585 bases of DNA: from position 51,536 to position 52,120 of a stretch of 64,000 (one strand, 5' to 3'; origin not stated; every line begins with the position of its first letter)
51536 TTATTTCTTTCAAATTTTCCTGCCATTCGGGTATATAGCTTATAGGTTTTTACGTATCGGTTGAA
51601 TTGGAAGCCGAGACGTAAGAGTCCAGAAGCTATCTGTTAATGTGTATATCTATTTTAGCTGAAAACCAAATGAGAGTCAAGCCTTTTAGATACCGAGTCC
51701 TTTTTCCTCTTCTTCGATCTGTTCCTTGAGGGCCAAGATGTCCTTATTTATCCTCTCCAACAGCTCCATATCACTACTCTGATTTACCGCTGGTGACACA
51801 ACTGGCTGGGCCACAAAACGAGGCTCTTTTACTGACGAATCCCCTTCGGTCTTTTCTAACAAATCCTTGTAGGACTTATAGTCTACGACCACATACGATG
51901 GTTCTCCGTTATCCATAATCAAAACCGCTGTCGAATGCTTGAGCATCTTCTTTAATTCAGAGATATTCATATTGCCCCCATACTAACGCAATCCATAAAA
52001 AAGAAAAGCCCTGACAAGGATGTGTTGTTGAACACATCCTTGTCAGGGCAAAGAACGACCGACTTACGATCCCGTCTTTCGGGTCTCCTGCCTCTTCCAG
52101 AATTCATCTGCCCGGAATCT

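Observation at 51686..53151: Two-gene insertion (own promoter, 290-aa membrane protein, strong terminator, Phd/YefM-like protein) splitting the conserved fusA-tuf junction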

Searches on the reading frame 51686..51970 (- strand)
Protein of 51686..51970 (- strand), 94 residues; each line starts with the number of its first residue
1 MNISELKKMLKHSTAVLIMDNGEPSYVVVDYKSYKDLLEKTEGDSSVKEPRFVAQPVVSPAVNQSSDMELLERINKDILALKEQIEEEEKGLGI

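Call 3: search_protein_families(library=pfam, proteins=[window:51686-51970:-], max_evalue=10)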
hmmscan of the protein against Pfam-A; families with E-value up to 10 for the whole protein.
window:51686-51970:- (94 aa): 3 families
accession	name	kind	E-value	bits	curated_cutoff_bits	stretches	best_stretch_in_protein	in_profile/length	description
PF02604.26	PhdYeFM_antitox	-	0.0011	19.1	29.8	1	4-41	14-51/74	Antitoxin Phd_YefM, type II toxin-antitoxin system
PF07817.19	GLE1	-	0.23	11.2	24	1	34-85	7-59/250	GLE1-like protein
PF18035.6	Bap31_Bap29_C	-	0.61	10.6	30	1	69-88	8-27/52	Bap31/Bap29 cytoplasmic coiled-coil domain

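Call 4: search_protein_families(library=ncbifam, proteins=[window:51686-51970:-], max_evalue=10)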
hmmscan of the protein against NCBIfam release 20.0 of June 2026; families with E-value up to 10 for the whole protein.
window:51686-51970:- (94 aa): 1 family
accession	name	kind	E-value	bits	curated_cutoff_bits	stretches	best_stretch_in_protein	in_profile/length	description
TIGR01552.1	phd_fam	subfamily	0.0076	15.6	20.8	1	16-42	24-49/53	type II toxin-antitoxin system prevent-host-death family antitoxin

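Call 7: find_homologous_proteins(query=window:51686-51970:-, max_evalue=0.001)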
Query window:51686-51970:- (94 aa): 181 proteins with E <= 0.001 among 183 candidates; the best 120 are listed.
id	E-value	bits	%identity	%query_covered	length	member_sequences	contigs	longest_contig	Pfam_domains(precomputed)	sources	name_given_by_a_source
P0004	1.3e-51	189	100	100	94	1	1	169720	-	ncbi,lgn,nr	ncbi:MAG: hypothetical protein KBC81_00480 [Candidatus Pacebacteria bacterium]|nr:hypothetical prote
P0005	1.4e-46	173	91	100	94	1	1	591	-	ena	-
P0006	4.3e-36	140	80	100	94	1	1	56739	-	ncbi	-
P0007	1.6e-28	116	70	100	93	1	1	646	-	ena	-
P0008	2.0e-28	116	68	100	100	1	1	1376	-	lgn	-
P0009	2.6e-28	115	67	100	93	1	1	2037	-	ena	-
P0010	1.2e-27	113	68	98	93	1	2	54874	-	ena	-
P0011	7.1e-27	111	70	100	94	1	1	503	-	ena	-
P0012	1.9e-25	106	70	91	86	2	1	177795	-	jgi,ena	-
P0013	3.6e-25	105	68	100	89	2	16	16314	-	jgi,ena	-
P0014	3.6e-25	105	63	100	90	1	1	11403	-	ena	-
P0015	4.4e-25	105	66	100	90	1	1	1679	-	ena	-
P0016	6.9e-25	104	65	100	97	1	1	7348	-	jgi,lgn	-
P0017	9.5e-25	104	66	100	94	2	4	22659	-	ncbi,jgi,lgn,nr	ncbi:MAG TPA: hypothetical protein VG866_02355 [Candidatus Paceibacterota bacterium]|jgi:hypothetica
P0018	1.1e-24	104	63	98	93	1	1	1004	-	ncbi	-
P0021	2.3e-24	103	69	100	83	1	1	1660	PF02604.27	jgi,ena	-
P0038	1.1e-22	97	64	100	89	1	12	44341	-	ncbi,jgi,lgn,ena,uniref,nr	ncbi:MAG: hypothetical protein A2735_02425 [Candidatus Yanofskybacteria bacterium RIFCSPHIGHO2_01_FU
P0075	9.6e-18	82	56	98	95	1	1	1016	PF02604.27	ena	-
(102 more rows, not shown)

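Call 8: find_encoding_contigs(protein=P0006, flank=6000, max_places=3)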
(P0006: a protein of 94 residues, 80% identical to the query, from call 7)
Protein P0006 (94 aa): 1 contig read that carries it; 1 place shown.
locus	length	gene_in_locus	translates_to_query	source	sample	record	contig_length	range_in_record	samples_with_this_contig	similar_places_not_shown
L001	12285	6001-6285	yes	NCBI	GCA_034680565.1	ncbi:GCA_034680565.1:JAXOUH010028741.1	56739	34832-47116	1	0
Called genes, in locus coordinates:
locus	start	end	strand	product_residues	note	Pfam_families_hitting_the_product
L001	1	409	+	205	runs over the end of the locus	PF02163:Peptidase_M50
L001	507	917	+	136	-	PF00164:Ribosom_S12_S23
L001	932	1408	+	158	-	PF00177:Ribosomal_S7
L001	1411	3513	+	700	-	PF00009:GTP_EFTU, PF22042:EF-G_D2, PF03144:GTP_EFTU_D2, PF14492:EFG_III, PF16658:RF3_C (weak), PF03764:EFG_IV, PF00679:EFG_C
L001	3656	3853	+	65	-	-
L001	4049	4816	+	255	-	-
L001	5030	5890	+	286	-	-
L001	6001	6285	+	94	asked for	-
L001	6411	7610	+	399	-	PF00009:GTP_EFTU, PF03144:GTP_EFTU_D2, PF03143:GTP_EFTU_D3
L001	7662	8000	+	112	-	PF00338:Ribosomal_S10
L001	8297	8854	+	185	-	PF00297:Ribosomal_L3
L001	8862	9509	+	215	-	PF00573:Ribosomal_L4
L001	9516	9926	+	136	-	PF00276:Ribosomal_L23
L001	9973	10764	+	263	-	PF00181:Ribosomal_L2_N, PF03947:Ribosomal_L2_C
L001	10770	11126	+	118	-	PF00203:Ribosomal_S19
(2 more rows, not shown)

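Call 9: find_encoding_contigs(protein=P0038, flank=6000, max_places=3)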
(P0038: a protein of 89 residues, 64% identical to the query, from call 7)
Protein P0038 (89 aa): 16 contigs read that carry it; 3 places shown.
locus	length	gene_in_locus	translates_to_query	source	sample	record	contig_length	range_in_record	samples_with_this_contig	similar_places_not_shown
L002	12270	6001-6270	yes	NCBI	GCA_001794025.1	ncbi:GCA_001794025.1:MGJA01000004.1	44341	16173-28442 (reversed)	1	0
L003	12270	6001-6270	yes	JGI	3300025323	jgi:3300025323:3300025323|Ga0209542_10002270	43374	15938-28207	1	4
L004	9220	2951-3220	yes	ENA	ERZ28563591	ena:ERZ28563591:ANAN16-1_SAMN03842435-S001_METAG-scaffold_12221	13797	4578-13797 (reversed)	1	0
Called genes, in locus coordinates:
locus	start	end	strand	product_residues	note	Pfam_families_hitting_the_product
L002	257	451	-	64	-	-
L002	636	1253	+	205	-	PF02163:Peptidase_M50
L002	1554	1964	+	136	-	PF00164:Ribosom_S12_S23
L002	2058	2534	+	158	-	PF00177:Ribosomal_S7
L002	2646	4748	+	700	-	PF00009:GTP_EFTU, PF22042:EF-G_D2, PF03144:GTP_EFTU_D2, PF14492:EFG_III, PF16658:RF3_C (weak), PF03764:EFG_IV, PF00679:EFG_C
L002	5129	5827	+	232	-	-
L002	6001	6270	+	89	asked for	-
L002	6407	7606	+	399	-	PF00009:GTP_EFTU, PF03144:GTP_EFTU_D2, PF03143:GTP_EFTU_D3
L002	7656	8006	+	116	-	PF00338:Ribosomal_S10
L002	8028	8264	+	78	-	-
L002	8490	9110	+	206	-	PF00297:Ribosomal_L3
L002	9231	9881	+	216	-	PF00573:Ribosomal_L4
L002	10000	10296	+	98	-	PF00276:Ribosomal_L23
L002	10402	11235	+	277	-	PF00181:Ribosomal_L2_N, PF03947:Ribosomal_L2_C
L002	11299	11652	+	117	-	PF00203:Ribosomal_S19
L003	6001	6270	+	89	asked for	-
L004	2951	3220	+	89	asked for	-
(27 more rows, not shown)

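Call 10: find_encoding_contigs(protein=P0012, flank=6000, max_places=3)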
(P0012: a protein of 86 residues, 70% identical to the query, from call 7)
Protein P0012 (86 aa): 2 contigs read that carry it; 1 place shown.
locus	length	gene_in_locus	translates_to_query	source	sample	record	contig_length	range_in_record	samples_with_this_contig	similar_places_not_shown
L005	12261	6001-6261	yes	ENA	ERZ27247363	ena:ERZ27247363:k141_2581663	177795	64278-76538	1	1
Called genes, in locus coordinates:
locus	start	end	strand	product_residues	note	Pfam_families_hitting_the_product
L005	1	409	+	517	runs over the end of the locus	PF13567:DUF4131, PF03772:Competence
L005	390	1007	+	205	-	-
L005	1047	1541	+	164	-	PF00334:NDK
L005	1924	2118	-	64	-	-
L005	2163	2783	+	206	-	PF02163:Peptidase_M50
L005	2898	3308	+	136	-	PF00164:Ribosom_S12_S23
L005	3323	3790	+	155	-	PF00177:Ribosomal_S7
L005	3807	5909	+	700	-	PF00009:GTP_EFTU, PF22042:EF-G_D2, PF03144:GTP_EFTU_D2, PF14492:EFG_III, PF16658:RF3_C (weak), PF03764:EFG_IV, PF00679:EFG_C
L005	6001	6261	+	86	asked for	-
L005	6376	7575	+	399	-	PF00009:GTP_EFTU, PF03144:GTP_EFTU_D2, PF03143:GTP_EFTU_D3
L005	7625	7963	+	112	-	PF00338:Ribosomal_S10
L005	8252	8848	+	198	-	PF00297:Ribosomal_L3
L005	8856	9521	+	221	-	PF00573:Ribosomal_L4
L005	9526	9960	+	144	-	PF00276:Ribosomal_L23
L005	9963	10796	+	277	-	PF00181:Ribosomal_L2_N, PF03947:Ribosomal_L2_C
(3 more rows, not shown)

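Call 13: find_related_loci(query=A1, collection=genome_contigs, flank=5000)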
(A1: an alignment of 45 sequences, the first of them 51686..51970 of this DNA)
Query A1 (94 aa) in genome_contigs; peptide patterns used: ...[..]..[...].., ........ (x = any residue, [..] = any of these).
600 stretches matched a pattern (row limit reached: there are more); 12 encode a relative of the query (tblastn E <= 1e-3); 12 distinct loci.
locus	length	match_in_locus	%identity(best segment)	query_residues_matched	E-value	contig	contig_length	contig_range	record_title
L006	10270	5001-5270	66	1-94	1e-32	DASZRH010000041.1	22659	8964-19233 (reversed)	MAG TPA_asm: Candidatus Paceibacterota bacterium isolate SMAG_U6019 k141_104802, whole genome shotgun sequence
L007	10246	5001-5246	62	3-94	8e-32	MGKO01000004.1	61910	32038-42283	MAG: Candidatus Yanofskybacteria bacterium RIFCSPLOWO2_01_FULL_49_17 rifcsplowo2_01_scaffold_1568, whole genome shotgun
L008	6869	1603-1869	52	1-93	3e-25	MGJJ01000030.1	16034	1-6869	MAG: Candidatus Yanofskybacteria bacterium RIFCSPHIGHO2_01_FULL_44_22 rifcsphigho2_01_scaffold_8258, whole genome shotgu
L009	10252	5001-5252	58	3-90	8e-25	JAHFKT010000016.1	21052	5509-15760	MAG: Candidatus Yanofskybacteria bacterium isolate nzgw416 NODE_1431_length_21053_cov_3.660090, whole genome shotgun seq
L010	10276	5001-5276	53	1-93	3e-24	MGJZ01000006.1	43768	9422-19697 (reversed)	MAG: Candidatus Yanofskybacteria bacterium RIFCSPHIGHO2_02_FULL_50_12 rifcsphigho2_02_scaffold_1645, whole genome shotgu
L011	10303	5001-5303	46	1-94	2e-23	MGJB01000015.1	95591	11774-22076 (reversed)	MAG: Candidatus Yanofskybacteria bacterium RIFCSPHIGHO2_01_FULL_41_26 rifcsphigho2_01_scaffold_672, whole genome shotgun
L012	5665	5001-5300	47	1-94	4e-23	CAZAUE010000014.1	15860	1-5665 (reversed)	MAG TPA_asm: uncultured Candidatus Saccharibacteria bacterium isolate SRP050083_co1_186 genome assembly, contig: NODE_15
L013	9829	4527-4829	47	1-94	6e-23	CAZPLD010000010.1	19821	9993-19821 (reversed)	MAG TPA_asm: uncultured Candidatus Saccharibacteria bacterium isolate binchicken_co227_99 genome assembly, contig: NODE_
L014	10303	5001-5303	46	1-94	2e-22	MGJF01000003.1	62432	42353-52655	MAG: Candidatus Yanofskybacteria bacterium RIFCSPHIGHO2_01_FULL_43_32 rifcsphigho2_01_scaffold_1806, whole genome shotgu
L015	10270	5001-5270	45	1-81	1e-19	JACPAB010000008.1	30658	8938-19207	MAG: Candidatus Yanofskybacteria bacterium isolate NC_groundwater_220_Ag_S-0.1um_46_18 S4_GD2017_2_S1_scaffold_2842, who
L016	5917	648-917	49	1-81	4e-19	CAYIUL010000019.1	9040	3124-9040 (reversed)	MAG TPA_asm: uncultured Candidatus Saccharibacteria bacterium isolate ERP119705_co5_417 genome assembly, contig: NODE_99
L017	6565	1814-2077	43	1-81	4e-18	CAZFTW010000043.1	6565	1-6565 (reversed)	MAG TPA_asm: uncultured Candidatus Saccharibacteria bacterium isolate binchicken_co227_337 genome assembly, contig: NODE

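Call 23: predict_structure(alignment_id=A1)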
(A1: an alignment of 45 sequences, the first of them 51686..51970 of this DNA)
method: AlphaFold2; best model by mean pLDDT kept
length: 94 residues; sequences in the alignment: 45
mean_pLDDT: 68.7   pTM: 0.31
mean pLDDT of the five models: 68.7, 68.1, 66.2, 65.9, 64.3
residues with pLDDT >= 90: 18; 70-90: 24; 50-70: 35; < 50: 17
segments of 3 or more residues with pLDDT < 50: 43-59
pLDDT, mean of each block of 10 residues (from residue 1): 64 65 70 70 46 46 73 95 91 69
secondary structure, 60 per line:
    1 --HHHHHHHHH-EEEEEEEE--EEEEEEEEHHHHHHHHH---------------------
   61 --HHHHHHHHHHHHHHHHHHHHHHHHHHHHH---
elements in order: H3-11 E13-20 E23-30 H31-39 H63-91

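Call 25: search_protein_representatives(alignment_id=A1)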
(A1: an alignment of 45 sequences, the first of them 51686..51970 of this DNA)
Query: 45 sequences, 97 profile positions. Proteins with E-value up to 0.001 (for the whole library): 199; up to 1e-10: 75; up to 1e-30: 3. The best 150 are listed.
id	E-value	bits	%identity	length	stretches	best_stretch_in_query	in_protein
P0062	6.7e-34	132.4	-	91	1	1-97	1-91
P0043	9.7e-33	128.7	-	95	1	1-96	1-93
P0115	1.0e-31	125.4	-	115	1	1-97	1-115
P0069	3.4e-30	120.5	-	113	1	1-95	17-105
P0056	6.6e-30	119.6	-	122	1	1-95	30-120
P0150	5.3e-29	116.7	-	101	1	1-94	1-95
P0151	7.0e-29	116.3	-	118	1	1-94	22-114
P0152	1.4e-28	115.3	-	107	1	1-95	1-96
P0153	1.6e-28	115.2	-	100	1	1-94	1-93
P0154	2.2e-28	114.8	-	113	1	2-95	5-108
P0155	4.8e-27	110.5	-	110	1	1-97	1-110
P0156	6.4e-27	110.0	-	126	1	1-94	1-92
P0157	9.7e-27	109.5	-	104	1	1-94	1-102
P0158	1.1e-26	109.3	-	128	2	1-61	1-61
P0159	1.5e-26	108.8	-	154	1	1-97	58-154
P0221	1.5e-10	57.6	-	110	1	1-92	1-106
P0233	3.0e-09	53.4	-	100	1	1-95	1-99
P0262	4.3e-07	46.5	-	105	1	4-95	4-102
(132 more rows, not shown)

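Call 26: fold_search(model_id=the predicted structure, library=pdb)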
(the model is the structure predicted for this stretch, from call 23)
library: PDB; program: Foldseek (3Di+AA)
matches with E <= 10: 445; with E <= 0.001: 0
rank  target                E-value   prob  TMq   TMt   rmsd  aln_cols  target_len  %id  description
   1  9qdo_A                5.5e-01  0.33  0.26  0.25  10.0        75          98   15  Crystal structure of the aromatic oligoamide foldamer binder Nanofitin C10 fused to a coiled-coil domain (released 2026-03-18)
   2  5vfy_D                6.8e-01  0.20  0.18  0.17   6.7        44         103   27  Structure of an accessory protein of the pCW3 relaxosome (released 2018-04-18)
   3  8p66_MODEL_1_B        7.3e-01  0.66  0.28  0.46   8.6        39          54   20  Structural basis of aggregate binding/recognition by the AAA+ disaggregase ClpG (released 2023-11-01)
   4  9qeg_V                7.8e-01  0.60  0.23  0.39   2.6        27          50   26  Cryo-EM structure of the 70S ribosome of a MLSb sensitive S. aureus strain "KES34" in complex with solithromycin (released 2025-06-04)
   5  5vfy_C                7.8e-01  0.18  0.19  0.18   6.7        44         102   27  Structure of an accessory protein of the pCW3 relaxosome (released 2018-04-18)
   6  1yj7_D                1.1e+00  0.14  0.23  0.14  14.9        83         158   17  Crystal structure of enteropathogenic E.coli (EPEC) type III secretion system protein EscJ (released 2005-06-07)
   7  1xyi_A                1.3e+00  0.30  0.24  0.31   4.9        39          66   20  Hyperthermophile chromosomal protein Sac7d double mutant Val26Ala/Met29Ala in complex with DNA GCGATCGC (released 2005-02-08)
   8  5vfx_H                1.4e+00  0.13  0.19  0.18   6.7        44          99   27  Structure of an accessory protein of the pCW3 relaxosome in complex with the origin of transfer (oriT) DNA (released 2018-04-18)
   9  1yj7_C                1.4e+00  0.12  0.23  0.14  14.6        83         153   17  Crystal structure of enteropathogenic E.coli (EPEC) type III secretion system protein EscJ (released 2005-06-07)
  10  6sy0_C                1.5e+00  0.10  0.22  0.20  10.9        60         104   20  Structure of the Plasmodium falciparum SIP2 DNA-binding AP2 tandem repeat in complex with two SPE2 half-sites (released 2020-10-07)
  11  3kta_B                1.6e+00  0.51  0.29  0.17   2.8        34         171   15  Structural Basis for Adenylate Kinase Activity in ABC ATPases (released 2010-06-30)
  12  5vfx_A                1.8e+00  0.12  0.20  0.19   6.6        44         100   27  Structure of an accessory protein of the pCW3 relaxosome in complex with the origin of transfer (oriT) DNA (released 2018-04-18)
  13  5vfx_D                1.8e+00  0.11  0.19  0.19   6.2        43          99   28  Structure of an accessory protein of the pCW3 relaxosome in complex with the origin of transfer (oriT) DNA (released 2018-04-18)
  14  1yj7_A                1.8e+00  0.10  0.23  0.14  14.7        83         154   14  Crystal structure of enteropathogenic E.coli (EPEC) type III secretion system protein EscJ (released 2005-06-07)
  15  8tm3_B                1.9e+00  0.23  0.21  0.09   3.5        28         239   32  Human proteasome alpha ring assembly intermediate (released 2024-10-23)
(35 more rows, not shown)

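Call 27: find_encoding_contigs(protein=P0221, flank=4000, max_places=2)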
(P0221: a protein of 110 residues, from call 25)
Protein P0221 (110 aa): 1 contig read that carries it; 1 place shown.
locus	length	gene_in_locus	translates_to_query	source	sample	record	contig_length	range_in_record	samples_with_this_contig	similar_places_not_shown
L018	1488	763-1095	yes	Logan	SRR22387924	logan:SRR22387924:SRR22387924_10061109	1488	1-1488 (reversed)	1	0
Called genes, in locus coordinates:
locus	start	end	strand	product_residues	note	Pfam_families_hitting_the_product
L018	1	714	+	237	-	?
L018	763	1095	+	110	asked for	-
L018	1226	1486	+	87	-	?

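Call 28: search_solved_structures(query=A1, max_evalue=10, show_alignments=3)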
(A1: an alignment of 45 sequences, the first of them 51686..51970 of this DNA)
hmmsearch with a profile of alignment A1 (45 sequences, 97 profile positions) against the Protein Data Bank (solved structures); distinct sequences matched with E-value up to 10: 2.
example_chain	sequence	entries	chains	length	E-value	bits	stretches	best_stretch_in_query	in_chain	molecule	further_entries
1yb3_A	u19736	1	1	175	1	13.2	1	63-96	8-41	hypothetical protein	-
2j68_A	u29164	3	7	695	4.4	11.1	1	35-89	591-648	BACTERIAL DYNAMIN-LIKE PROTEIN | DYNAMIN FAMILY PROTEIN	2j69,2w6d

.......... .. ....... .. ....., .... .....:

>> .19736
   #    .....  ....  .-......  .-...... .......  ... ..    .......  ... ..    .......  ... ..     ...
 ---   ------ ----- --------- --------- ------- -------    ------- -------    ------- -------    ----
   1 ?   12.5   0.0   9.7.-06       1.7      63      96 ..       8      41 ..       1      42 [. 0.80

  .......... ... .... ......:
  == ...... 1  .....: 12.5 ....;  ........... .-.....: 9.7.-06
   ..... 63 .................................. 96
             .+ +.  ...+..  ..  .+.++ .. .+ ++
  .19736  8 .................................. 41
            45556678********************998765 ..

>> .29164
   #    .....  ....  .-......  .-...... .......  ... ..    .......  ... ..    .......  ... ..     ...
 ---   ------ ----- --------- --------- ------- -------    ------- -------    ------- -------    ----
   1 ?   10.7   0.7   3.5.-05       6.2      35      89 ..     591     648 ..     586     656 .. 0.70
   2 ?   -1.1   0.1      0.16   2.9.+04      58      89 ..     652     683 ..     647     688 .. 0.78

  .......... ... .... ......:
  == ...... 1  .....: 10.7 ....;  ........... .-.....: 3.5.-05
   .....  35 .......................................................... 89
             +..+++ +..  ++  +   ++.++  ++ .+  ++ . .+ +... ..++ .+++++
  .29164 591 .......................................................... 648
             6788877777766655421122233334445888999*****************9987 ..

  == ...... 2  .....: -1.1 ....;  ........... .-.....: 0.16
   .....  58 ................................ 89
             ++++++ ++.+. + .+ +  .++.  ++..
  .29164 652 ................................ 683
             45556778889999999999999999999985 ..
